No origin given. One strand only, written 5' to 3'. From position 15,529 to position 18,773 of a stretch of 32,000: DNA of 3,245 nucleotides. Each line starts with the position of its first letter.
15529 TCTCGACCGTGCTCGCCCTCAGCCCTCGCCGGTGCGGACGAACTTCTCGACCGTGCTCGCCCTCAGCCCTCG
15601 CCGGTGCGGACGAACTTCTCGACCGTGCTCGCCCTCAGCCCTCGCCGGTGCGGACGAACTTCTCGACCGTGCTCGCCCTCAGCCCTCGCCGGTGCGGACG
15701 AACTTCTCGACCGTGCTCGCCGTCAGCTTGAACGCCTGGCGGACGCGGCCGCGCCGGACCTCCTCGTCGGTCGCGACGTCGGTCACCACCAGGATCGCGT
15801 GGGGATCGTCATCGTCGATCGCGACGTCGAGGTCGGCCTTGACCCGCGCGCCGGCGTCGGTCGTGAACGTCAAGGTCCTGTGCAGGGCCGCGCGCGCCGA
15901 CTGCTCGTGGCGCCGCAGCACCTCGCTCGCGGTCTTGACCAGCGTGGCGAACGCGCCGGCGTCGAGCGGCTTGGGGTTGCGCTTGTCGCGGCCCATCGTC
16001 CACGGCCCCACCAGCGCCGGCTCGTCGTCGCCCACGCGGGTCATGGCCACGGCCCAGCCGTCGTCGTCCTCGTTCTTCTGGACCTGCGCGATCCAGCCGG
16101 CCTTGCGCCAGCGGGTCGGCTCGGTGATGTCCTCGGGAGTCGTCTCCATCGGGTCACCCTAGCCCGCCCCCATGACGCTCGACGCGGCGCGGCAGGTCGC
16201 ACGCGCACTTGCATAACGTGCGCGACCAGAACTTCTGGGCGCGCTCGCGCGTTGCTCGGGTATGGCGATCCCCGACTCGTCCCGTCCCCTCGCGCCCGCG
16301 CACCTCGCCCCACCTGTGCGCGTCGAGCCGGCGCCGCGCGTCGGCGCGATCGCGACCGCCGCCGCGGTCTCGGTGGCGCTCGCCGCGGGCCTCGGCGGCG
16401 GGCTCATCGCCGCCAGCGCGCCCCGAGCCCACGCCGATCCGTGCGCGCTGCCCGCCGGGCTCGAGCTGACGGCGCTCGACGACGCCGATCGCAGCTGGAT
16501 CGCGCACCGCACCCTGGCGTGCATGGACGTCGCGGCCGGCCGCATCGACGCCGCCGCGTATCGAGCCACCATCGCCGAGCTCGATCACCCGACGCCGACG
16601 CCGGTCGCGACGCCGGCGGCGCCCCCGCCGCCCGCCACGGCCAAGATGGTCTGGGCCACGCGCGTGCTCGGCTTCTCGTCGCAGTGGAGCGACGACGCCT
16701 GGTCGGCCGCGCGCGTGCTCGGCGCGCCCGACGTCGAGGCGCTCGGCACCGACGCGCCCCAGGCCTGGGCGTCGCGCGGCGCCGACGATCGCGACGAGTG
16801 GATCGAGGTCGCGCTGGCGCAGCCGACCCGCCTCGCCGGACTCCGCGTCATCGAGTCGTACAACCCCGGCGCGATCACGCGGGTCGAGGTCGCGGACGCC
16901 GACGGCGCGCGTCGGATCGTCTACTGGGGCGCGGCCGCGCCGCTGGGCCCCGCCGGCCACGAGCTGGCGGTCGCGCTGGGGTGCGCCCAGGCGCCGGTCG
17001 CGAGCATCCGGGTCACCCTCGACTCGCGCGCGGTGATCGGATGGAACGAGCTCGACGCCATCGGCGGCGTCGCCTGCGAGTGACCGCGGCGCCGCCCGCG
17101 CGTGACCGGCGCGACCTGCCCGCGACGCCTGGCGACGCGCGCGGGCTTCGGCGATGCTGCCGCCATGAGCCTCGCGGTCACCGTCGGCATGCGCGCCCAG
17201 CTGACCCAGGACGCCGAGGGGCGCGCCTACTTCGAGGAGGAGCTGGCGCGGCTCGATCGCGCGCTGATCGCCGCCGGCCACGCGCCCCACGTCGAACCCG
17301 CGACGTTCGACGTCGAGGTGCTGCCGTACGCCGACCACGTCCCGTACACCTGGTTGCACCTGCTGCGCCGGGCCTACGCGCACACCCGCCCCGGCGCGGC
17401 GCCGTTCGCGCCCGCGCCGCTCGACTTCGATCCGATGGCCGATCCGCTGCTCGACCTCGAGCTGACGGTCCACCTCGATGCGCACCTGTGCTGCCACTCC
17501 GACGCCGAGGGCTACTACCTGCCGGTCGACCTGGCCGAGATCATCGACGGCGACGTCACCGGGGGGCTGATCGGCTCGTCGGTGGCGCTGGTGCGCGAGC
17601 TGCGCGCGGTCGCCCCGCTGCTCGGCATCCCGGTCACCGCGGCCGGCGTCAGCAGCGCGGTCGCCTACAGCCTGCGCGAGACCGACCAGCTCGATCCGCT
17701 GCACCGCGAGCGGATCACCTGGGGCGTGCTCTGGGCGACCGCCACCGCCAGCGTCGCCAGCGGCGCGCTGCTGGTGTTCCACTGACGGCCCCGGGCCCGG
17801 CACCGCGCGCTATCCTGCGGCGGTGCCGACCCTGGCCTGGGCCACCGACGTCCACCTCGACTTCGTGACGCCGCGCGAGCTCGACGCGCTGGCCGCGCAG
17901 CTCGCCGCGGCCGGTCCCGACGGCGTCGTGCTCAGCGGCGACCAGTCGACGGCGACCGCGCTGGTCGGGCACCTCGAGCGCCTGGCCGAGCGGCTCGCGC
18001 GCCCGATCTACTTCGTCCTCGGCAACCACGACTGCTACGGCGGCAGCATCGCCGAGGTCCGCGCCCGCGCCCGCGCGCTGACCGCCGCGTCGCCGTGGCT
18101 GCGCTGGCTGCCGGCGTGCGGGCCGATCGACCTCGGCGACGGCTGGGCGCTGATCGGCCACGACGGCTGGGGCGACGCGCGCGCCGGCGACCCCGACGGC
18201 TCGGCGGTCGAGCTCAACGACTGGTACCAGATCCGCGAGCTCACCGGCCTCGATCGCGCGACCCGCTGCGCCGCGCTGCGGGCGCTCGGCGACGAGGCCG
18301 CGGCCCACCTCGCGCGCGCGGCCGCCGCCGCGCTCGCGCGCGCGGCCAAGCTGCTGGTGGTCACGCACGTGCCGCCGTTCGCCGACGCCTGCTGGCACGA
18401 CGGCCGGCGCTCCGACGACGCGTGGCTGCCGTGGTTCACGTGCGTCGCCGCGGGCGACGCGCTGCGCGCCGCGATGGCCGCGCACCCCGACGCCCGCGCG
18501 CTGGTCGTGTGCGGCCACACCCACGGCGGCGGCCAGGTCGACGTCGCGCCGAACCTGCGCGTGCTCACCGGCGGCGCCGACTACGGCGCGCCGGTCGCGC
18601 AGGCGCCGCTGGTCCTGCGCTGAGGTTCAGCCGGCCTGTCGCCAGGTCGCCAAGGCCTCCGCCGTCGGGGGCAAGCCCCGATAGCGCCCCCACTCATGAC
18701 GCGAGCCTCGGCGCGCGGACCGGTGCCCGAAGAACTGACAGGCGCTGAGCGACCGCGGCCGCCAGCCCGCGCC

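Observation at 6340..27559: Five unrelated genes each carry tandem copies of their own 3' end (stop codon included) immediately downstream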

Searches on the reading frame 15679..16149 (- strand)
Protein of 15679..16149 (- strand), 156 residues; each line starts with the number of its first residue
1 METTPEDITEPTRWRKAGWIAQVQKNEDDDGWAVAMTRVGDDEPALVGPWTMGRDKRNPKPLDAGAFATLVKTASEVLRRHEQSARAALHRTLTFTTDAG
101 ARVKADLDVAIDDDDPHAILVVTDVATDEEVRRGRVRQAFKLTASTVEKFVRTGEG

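Call 10: search_protein_families(library=pfam, proteins=[window:15679-16149:-], max_evalue=0.01)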
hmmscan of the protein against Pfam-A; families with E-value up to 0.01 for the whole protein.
window:15679-16149:- (156 aa): 0 families

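Call 17: find_encoding_contigs(protein=window:15679-16149:-, flank=10000, max_places=6)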
Protein window:15679-16149:- (156 aa): no gene with exactly this product is on record in the collection.

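Call 22: find_homologous_proteins(query=window:15679-16149:-)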
Query window:15679-16149:- (156 aa): 7958 proteins with E <= 0.001 among 8000 candidates; the best 120 are listed.
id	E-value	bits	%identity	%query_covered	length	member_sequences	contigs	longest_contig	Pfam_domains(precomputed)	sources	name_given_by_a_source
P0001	4.0e-96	337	100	100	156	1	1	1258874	-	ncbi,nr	ncbi:MAG: hypothetical protein IPL61_26965 [Myxococcales bacterium]|nr:hypothetical protein [Myxococ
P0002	1.0e-82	293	84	99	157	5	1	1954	-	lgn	-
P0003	1.5e-81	290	85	100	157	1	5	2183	-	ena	-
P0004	5.6e-78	278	84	96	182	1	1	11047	-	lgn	-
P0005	4.3e-76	272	81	100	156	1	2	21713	-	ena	-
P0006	1.6e-74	267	81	96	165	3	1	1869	-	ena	-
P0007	9.3e-74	264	79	100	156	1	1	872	-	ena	-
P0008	9.5e-74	264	77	100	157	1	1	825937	-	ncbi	ncbi:MAG: hypothetical protein R3B06_06235 [Kofleriaceae bacterium]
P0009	9.6e-74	264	78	100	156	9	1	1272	-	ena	-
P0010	2.0e-73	263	78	98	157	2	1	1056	-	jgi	jgi:hypothetical protein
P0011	5.8e-73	262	76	100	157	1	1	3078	-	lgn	-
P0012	9.2e-73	261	78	99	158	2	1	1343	-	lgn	-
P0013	1.2e-72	261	76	98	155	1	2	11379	-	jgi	jgi:hypothetical protein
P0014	2.3e-72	260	77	97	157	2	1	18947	-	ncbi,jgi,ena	-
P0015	1.1e-71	258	74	99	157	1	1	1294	-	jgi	jgi:hypothetical protein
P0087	2.4e-61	224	73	94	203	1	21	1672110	-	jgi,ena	jgi:hypothetical protein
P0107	7.5e-61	223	65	99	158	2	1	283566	-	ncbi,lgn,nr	ncbi:MAG: hypothetical protein IPI49_05720 [Myxococcales bacterium]|nr:hypothetical protein [Myxococ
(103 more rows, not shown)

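Call 23: find_encoding_contigs(protein=P0001, flank=10000, max_places=4)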
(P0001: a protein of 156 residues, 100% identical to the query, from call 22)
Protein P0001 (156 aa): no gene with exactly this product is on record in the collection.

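Call 24: find_encoding_contigs(protein=P0008, flank=10000, max_places=3)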
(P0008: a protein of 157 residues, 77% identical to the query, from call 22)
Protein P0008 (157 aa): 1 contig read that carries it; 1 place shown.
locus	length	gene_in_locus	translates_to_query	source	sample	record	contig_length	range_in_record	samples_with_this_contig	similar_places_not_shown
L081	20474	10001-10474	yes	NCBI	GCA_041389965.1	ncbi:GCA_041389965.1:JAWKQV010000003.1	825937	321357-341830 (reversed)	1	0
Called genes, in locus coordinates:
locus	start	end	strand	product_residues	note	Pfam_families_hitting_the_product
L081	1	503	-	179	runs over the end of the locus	-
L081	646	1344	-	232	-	PF13432:TPR_16, PF14559:TPR_19, PF00515:TPR_1, PF07719:TPR_2, PF13432:TPR_16, PF14559:TPR_19, PF13432:TPR_16, PF14559:TPR_19, +15 more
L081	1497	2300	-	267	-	PF13512:TPR_18 (weak), PF13525:YfiO, PF13174:TPR_6 (faint)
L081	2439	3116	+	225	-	-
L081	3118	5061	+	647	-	PF01134:GIDA, PF12831:FAD_oxidored (weak), PF21680:GIDA_C_1st, PF13932:SAM_GIDA_C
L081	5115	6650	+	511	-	PF03349:Toluene_X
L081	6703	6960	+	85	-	-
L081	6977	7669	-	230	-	PF03692:CxxCxxCC (weak)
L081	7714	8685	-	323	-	-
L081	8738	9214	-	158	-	-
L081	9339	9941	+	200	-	PF13308:YARHG (weak)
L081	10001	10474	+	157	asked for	-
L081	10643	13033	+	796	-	PF03098:An_peroxidase, PF01483:P_proprotein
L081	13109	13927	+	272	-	PF00004:AAA, PF07724:AAA_2 (weak), PF07728:AAA_5, PF13401:AAA_22 (weak)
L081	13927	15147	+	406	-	PF05762:VWA_CoxE (weak)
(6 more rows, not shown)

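Call 45: find_related_loci(query=window:15679-16149:-, collection=metagenome_contigs, flank=10000)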
Query window:15679-16149:- (156 aa) in metagenome_contigs; peptide patterns used: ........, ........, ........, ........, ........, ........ (x = any residue, [..] = any of these).
600 stretches matched a pattern (row limit reached: there are more); 420 encode a relative of the query (tblastn E <= 1e-3); the best 80 are kept; 80 distinct loci.
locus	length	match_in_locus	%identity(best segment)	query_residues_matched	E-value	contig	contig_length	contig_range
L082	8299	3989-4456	79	1-156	3e-70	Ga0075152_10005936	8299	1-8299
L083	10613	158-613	77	4-155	2e-68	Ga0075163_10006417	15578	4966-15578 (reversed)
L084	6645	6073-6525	72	6-156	7e-66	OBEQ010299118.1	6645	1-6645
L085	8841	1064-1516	72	6-156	6e-65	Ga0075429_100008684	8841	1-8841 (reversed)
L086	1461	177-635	67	4-156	6e-68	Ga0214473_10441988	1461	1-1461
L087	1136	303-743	67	10-156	2e-68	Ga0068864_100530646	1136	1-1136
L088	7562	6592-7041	64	5-155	3e-60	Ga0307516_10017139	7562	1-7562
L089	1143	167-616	62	7-156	9e-63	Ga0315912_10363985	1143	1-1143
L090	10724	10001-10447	64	7-155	7e-59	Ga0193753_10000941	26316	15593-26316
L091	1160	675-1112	62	7-152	2e-61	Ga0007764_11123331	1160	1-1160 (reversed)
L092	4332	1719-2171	60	5-155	5e-57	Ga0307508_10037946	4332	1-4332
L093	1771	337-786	67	6-155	2e-58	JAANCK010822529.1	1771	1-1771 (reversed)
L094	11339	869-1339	57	1-156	7e-55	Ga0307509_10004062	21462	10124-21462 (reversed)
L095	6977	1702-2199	54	1-155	1e-52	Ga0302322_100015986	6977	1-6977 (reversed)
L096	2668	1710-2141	61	10-154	7e-52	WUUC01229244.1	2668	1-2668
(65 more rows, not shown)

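Call 58: find_encoding_contigs(protein=P0004, flank=10000, max_places=3)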
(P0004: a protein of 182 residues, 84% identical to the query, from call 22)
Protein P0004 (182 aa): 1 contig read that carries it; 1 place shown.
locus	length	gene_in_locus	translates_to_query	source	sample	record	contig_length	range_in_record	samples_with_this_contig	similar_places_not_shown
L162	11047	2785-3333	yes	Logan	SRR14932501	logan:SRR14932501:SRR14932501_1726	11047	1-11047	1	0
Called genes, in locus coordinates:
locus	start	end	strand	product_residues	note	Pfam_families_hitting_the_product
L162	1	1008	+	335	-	?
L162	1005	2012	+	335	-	-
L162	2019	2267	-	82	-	PF09493:DUF2389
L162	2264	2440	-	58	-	PF14255:Zn_ribbon_21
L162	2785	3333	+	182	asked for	-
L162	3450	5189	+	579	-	PF13191:AAA_16 (faint), PF13671:AAA_33 (faint), PF05729:NACHT (faint), PF07728:AAA_5 (faint), PF13401:AAA_22 (faint), PF00004:AAA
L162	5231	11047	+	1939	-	?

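Call 59: find_encoding_contigs(protein=P0005, flank=10000, max_places=3)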
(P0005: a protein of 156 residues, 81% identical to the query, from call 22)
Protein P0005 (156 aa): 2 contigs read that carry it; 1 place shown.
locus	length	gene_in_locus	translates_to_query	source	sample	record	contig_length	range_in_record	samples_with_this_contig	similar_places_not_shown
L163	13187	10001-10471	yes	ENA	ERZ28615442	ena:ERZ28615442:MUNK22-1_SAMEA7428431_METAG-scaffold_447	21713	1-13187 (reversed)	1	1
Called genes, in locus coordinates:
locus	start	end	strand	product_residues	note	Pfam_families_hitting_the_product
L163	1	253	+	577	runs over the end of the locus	PF00664:ABC_membrane, PF00005:ABC_tran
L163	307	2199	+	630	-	PF00664:ABC_membrane, PF00005:ABC_tran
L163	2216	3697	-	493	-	PF13365:Trypsin_2, PF03544:TonB_C (weak)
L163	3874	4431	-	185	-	-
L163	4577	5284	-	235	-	-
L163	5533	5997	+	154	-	PF23621:BP74_N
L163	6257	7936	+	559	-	PF15780:ASH (faint), PF22076:Cep192_D6 (faint), PF22544:HYDIN_VesB_CFA65-like_Ig (weak), PF22067:Cep192_D3 (faint), PF24507:Ig_CFAP65_4th (faint)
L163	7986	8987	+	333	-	-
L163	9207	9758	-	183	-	-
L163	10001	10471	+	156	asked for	-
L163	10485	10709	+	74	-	PF09493:DUF2389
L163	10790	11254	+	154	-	PF12802:MarR_2, PF01047:MarR (faint)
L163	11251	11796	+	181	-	-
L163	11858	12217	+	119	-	PF07237:DUF1428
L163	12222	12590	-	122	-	PF09966:DUF2200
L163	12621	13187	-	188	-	?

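Call 63: list_cluster_members(proteins=[P0001, P0121])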
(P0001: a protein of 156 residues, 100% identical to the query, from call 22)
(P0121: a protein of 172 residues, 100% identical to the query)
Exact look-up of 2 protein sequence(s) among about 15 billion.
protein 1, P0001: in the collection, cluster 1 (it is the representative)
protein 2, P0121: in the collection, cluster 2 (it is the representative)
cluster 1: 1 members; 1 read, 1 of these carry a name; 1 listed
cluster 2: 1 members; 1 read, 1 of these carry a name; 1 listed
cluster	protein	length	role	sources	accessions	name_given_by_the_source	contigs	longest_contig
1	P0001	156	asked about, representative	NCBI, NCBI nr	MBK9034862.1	MAG: hypothetical protein IPL61_26965 [Myxococcales bacterium] | hypothetical protein [Myxococcales bacterium]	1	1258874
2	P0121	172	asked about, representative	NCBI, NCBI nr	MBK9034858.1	MAG: hypothetical protein IPL61_26945 [Myxococcales bacterium] | hypothetical protein [Myxococcales bacterium]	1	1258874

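Call 64: find_encoding_contigs(protein=P0107, flank=10000, max_places=4)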
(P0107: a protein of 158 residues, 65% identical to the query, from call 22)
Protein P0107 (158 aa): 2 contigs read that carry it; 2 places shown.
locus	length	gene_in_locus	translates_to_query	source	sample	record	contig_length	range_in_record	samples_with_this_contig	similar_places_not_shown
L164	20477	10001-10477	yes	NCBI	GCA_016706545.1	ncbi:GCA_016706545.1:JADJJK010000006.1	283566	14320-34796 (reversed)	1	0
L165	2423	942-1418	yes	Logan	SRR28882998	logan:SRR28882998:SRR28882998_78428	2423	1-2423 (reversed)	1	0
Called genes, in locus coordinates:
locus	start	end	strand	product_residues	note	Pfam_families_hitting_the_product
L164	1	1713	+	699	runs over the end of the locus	PF07969:Amidohydro_3 (weak), PF01979:Amidohydro_1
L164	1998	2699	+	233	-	PF01965:DJ-1_PfpI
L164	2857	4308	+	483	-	PF03283:PAE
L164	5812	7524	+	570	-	PF03176:MMPL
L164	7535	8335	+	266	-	PF07044:DUF1329 (weak), PF17131:TP_0789-like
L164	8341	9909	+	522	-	-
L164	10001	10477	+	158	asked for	-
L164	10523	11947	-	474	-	PF13516:LRR_6 (faint), PF13855:LRR_8 (faint), PF00560:LRR_1 (faint), PF12799:LRR_4 (faint)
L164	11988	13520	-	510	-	PF00078:RVT_1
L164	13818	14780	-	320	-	PF00248:Aldo_ket_red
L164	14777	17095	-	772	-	-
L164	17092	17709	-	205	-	-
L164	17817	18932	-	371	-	PF00491:Arginase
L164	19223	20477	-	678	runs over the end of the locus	PF22148:Fervidolysin_NPro-like (weak), PF00082:Peptidase_S8, PF18911:PKD_4, PF00801:PKD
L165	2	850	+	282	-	?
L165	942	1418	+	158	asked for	-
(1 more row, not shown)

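Call 65: find_encoding_contigs(protein=P0087, flank=10000, max_places=10)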
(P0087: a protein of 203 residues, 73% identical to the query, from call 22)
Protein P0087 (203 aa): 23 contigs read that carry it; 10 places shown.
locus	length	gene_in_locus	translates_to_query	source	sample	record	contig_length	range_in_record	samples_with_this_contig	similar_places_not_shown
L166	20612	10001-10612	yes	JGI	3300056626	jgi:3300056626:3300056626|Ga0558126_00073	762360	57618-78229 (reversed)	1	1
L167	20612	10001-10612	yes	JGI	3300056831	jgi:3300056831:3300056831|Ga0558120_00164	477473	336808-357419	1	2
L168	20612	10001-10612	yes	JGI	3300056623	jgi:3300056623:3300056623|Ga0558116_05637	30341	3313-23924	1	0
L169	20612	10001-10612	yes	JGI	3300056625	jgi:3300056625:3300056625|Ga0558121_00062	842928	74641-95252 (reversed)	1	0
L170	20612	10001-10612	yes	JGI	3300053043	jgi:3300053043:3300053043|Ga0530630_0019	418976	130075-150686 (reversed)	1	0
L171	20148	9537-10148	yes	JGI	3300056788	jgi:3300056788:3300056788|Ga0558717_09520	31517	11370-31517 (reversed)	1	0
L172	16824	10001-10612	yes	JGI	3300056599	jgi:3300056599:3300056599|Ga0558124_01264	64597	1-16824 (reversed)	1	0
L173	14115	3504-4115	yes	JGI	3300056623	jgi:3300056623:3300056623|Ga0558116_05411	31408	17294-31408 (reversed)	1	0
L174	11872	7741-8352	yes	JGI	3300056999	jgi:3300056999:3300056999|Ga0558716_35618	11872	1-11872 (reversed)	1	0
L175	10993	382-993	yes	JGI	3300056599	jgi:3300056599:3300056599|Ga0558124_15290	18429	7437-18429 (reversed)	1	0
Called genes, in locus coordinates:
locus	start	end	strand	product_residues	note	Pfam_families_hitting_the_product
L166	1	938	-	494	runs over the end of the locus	-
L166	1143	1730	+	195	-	-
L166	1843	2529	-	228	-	PF01965:DJ-1_PfpI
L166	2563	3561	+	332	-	PF01965:DJ-1_PfpI, PF12833:HTH_18, PF00165:HTH_AraC (weak)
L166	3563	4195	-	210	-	PF14681:UPRTase, PF00156:Pribosyltran (weak)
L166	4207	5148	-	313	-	PF08241:Methyltransf_11 (weak), PF08242:Methyltransf_12 (weak), PF13649:Methyltransf_25, PF13847:Methyltransf_31 (faint)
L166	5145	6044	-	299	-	PF01370:Epimerase, PF04321:RmlD_sub_bind, PF05368:NmrA (faint)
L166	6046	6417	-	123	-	-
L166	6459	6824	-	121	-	-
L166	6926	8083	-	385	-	PF03403:PAF-AH_p_II, PF01738:DLH (weak), PF12740:PETase, PF12146:Hydrolase_4 (faint), PF03403:PAF-AH_p_II (weak)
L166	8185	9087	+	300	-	PF00126:HTH_1, PF25213:HVO_A0261_N (weak), PF03466:LysR_substrate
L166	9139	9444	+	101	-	-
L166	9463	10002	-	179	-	-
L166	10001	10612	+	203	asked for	-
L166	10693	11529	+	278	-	PF00582:Usp (faint)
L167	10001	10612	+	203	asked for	-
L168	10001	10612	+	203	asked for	-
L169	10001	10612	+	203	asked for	-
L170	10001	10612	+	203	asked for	-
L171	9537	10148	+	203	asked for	-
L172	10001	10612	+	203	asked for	-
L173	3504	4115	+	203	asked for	-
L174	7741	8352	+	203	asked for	-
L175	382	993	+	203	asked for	-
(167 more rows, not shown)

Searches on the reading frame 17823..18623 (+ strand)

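Call 79: search_protein_families(library=pfam, proteins=[window:17823-18623:+], max_evalue=0.001)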
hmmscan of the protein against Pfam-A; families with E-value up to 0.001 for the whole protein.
window:17823-18623:+ (266 aa): 2 families
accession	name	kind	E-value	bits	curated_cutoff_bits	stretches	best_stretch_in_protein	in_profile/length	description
PF00149.33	Metallophos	-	1.1e-12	49.2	21.5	1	5-235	4-190/191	Calcineurin-like phosphoesterase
PF12850.12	Metallophos_2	-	2e-08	34.8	27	1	6-115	5-90/154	Calcineurin-like phosphoesterase superfamily domain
